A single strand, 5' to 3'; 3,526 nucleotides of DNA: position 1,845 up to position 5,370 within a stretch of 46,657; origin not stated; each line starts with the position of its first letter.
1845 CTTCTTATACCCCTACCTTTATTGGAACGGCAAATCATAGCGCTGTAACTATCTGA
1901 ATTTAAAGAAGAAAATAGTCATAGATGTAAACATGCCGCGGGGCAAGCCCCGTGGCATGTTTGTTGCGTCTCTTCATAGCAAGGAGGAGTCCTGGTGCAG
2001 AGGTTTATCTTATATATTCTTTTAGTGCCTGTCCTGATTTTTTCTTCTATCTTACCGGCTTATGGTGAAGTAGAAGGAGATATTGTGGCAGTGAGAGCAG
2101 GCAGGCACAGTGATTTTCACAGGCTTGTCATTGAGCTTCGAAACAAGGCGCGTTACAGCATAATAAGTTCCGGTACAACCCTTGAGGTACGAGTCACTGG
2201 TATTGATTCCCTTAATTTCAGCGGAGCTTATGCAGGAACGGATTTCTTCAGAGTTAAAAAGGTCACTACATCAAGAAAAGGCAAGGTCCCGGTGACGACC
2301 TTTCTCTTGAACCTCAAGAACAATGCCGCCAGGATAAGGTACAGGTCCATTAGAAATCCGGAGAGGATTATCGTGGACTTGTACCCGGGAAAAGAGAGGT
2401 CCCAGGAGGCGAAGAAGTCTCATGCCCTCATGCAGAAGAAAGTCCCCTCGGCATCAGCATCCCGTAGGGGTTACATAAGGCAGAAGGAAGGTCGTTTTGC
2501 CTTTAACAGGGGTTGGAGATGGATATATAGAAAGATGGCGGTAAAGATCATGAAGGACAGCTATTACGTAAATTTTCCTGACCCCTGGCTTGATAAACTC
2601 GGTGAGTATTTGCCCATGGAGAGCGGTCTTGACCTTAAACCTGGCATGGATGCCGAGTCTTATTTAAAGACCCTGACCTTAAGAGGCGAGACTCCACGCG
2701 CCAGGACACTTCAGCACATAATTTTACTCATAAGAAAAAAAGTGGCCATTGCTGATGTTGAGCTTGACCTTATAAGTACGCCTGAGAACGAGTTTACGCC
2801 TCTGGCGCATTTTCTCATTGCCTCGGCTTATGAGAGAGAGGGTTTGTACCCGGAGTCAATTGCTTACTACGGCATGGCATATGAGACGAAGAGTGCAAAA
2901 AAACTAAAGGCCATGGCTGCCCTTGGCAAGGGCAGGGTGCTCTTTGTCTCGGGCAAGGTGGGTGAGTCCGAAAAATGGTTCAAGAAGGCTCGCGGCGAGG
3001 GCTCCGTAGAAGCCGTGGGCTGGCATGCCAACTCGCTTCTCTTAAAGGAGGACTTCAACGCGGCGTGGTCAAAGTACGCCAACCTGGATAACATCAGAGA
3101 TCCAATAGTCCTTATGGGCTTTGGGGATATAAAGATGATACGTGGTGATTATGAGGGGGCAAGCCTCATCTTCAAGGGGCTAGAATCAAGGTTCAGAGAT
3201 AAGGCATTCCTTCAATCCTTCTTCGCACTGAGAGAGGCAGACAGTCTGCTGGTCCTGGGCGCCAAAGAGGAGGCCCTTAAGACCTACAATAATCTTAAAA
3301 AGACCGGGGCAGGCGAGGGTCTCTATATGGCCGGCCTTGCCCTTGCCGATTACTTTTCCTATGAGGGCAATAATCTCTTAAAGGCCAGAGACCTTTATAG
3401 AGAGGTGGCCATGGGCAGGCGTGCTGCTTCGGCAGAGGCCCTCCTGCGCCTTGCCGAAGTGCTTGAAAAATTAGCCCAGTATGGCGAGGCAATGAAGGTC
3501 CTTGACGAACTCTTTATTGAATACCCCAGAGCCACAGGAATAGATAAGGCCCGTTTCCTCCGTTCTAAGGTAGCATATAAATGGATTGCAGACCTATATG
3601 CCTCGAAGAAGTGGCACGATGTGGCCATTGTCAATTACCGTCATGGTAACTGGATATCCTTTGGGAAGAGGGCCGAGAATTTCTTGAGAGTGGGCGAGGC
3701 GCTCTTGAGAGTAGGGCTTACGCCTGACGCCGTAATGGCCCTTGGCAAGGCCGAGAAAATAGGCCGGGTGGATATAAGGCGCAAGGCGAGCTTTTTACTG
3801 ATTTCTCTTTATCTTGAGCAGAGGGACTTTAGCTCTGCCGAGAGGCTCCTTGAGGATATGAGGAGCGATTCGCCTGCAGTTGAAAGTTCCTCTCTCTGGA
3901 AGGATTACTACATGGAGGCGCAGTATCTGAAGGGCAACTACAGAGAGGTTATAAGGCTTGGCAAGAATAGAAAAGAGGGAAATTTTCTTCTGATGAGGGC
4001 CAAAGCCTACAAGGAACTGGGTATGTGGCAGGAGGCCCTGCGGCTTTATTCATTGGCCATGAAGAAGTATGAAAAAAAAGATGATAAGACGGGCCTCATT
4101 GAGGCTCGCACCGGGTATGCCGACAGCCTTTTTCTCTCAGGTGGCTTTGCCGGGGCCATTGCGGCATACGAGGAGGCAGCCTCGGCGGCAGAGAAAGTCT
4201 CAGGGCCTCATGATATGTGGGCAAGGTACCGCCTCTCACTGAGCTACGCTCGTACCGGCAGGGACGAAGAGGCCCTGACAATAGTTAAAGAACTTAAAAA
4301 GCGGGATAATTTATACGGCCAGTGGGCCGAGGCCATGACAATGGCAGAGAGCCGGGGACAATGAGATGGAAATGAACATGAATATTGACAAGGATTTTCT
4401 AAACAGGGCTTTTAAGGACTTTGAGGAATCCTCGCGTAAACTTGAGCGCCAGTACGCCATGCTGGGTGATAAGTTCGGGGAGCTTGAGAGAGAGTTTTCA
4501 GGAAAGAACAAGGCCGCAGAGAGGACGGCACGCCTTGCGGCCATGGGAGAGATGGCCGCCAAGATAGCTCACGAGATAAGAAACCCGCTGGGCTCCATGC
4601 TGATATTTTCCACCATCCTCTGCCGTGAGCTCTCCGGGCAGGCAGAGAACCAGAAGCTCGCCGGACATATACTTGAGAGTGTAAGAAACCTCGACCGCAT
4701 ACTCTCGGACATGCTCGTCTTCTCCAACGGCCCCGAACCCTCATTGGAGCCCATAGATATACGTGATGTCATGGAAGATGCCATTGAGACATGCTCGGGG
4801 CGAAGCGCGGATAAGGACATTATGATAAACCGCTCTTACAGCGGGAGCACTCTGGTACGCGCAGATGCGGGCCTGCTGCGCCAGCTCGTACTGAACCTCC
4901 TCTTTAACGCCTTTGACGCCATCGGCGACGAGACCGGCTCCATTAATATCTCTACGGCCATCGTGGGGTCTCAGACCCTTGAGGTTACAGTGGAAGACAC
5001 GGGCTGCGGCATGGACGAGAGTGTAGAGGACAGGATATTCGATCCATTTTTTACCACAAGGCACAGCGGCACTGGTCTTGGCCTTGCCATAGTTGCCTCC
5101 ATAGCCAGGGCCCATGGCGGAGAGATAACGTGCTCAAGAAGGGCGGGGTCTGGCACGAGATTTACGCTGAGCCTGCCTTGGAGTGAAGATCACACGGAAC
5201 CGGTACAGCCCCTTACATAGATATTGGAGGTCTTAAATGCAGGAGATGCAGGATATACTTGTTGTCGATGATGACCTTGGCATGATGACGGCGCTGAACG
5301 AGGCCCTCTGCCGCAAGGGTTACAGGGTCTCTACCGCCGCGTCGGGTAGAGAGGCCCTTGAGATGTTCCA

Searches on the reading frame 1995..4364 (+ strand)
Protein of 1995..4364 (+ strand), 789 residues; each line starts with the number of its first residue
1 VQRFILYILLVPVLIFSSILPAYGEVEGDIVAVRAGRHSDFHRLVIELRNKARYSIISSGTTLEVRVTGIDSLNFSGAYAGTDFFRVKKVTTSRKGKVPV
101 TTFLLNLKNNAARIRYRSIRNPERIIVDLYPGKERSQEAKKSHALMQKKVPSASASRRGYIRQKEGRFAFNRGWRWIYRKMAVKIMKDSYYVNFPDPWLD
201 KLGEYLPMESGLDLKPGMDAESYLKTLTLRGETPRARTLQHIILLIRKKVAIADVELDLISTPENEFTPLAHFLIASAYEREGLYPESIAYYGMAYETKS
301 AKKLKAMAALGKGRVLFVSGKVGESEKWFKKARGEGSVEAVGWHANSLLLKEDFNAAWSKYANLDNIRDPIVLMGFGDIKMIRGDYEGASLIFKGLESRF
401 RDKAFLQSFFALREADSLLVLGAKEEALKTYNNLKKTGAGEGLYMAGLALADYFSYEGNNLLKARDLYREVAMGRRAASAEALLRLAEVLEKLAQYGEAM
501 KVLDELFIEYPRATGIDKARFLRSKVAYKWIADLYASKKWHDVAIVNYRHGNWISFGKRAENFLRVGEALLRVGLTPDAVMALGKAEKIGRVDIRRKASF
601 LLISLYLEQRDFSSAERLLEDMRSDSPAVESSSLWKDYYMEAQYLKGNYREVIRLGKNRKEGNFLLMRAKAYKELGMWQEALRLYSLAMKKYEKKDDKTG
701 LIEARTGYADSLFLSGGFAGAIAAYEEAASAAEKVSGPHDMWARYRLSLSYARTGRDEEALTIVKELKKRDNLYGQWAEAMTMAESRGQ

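Call 11: search_protein_families(library=pfam, proteins=[window:1995-4364:+])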
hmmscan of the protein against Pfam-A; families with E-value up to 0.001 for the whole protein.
window:1995-4364:+ (789 aa): 10 families
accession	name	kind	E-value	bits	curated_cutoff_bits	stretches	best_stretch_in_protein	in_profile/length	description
PF13424.12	TPR_12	-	3.6e-14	53.1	30.1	2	668-734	9-77/77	Tetratricopeptide repeat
PF14559.12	TPR_19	-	2e-12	47.7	25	1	715-782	4-66/68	Tetratricopeptide repeat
PF13428.12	TPR_14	-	3.6e-12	46.1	23.5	0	481-514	2-35/44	Tetratricopeptide repeat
PF13432.12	TPR_16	-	2.8e-11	44.1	32.7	1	709-768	4-58/65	Tetratricopeptide repeat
PF07719.23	TPR_2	-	5.7e-08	32.7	27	0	665-693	4-32/34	Tetratricopeptide repeat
PF12895.13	ANAPC3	-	7.8e-07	29.7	27.2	0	609-684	2-78/82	Anaphase-promoting complex, cyclosome, subunit 3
PF13174.12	TPR_6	-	2.8e-06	28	26.3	0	481-511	1-31/33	Tetratricopeptide repeat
PF21545.3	T7SS_EccA1_N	-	1.4e-05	25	27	1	481-630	100-239/272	T7SS, ESX-1 secretion system protein EccA1, N-terminal domain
PF13176.12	TPR_7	-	2e-05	24.7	27.9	0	271-299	1-29/36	Tetratricopeptide repeat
PF01535.26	PPR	-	5.8e-05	23.5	25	0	602-625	6-29/31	PPR repeat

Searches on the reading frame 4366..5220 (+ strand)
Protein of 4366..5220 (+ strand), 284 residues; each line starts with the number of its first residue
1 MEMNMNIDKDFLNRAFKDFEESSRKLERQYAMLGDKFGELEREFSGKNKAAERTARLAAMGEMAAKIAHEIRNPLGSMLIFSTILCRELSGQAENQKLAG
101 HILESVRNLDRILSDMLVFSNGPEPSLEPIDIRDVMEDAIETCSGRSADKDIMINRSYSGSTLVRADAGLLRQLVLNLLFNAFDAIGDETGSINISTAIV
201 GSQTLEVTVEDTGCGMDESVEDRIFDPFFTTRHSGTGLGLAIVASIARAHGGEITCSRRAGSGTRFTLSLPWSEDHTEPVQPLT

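Call 11: search_protein_families(library=pfam, proteins=[window:4366-5220:+])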
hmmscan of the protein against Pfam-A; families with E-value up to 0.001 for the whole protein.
window:4366-5220:+ (284 aa): 2 families
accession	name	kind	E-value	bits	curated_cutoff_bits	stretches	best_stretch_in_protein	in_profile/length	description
PF02518.31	HATPase_c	-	3.8e-26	92.1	26.4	1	167-272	2-109/111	Histidine kinase-, DNA gyrase B-, and HSP90-like ATPase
PF00512.31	HisKA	-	9.3e-12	45.3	26.9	1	60-120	2-61/66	His Kinase A (phospho-acceptor) domain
